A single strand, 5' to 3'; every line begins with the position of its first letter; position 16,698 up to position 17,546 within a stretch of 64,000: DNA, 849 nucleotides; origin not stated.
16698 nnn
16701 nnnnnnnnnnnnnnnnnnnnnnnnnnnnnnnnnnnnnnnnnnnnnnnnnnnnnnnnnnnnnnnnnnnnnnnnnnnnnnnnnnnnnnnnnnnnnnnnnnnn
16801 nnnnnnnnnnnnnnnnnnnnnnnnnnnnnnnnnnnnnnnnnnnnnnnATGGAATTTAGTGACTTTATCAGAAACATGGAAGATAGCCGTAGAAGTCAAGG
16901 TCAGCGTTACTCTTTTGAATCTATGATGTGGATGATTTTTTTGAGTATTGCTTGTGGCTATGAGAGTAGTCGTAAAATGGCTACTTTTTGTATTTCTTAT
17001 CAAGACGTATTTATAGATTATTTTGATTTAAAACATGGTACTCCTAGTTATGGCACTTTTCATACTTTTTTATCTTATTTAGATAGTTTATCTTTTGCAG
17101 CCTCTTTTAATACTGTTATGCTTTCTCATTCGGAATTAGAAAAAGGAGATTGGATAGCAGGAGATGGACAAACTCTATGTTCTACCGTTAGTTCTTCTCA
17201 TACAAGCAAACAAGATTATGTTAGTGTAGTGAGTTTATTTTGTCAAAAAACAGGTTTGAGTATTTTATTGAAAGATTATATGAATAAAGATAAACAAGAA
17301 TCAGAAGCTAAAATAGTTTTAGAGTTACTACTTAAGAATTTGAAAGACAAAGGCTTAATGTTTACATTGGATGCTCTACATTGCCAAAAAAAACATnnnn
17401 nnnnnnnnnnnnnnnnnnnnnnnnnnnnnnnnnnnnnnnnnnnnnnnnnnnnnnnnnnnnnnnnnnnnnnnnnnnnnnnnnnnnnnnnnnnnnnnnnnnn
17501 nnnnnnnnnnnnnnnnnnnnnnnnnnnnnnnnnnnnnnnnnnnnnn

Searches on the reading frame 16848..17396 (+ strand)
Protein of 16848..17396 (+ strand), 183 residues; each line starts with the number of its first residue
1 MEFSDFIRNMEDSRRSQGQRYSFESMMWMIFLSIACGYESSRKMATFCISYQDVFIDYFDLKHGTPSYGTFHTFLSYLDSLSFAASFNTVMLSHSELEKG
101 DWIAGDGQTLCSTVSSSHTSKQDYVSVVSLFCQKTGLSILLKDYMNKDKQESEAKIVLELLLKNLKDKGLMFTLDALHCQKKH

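Call 47: search_protein_families(library=pfam, proteins=[window:16848-17396:+])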
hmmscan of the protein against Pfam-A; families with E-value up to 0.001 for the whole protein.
window:16848-17396:+ (183 aa): 1 family
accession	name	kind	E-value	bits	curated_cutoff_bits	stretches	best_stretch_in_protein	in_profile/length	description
PF13808.11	DDE_Tnp_1_assoc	-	4.3e-15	56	32.3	1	6-88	3-85/88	DDE_Tnp_1-associated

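Call 49: search_protein_families(library=ncbifam, proteins=[window:16848-17396:+])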
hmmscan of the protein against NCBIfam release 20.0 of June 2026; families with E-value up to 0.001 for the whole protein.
window:16848-17396:+ (183 aa): 1 family
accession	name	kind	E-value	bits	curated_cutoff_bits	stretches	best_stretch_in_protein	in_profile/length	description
NF033564.0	transpos_ISAs1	equivalog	1.6e-23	83.4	70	1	28-182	3-151/314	ISAs1 family transposase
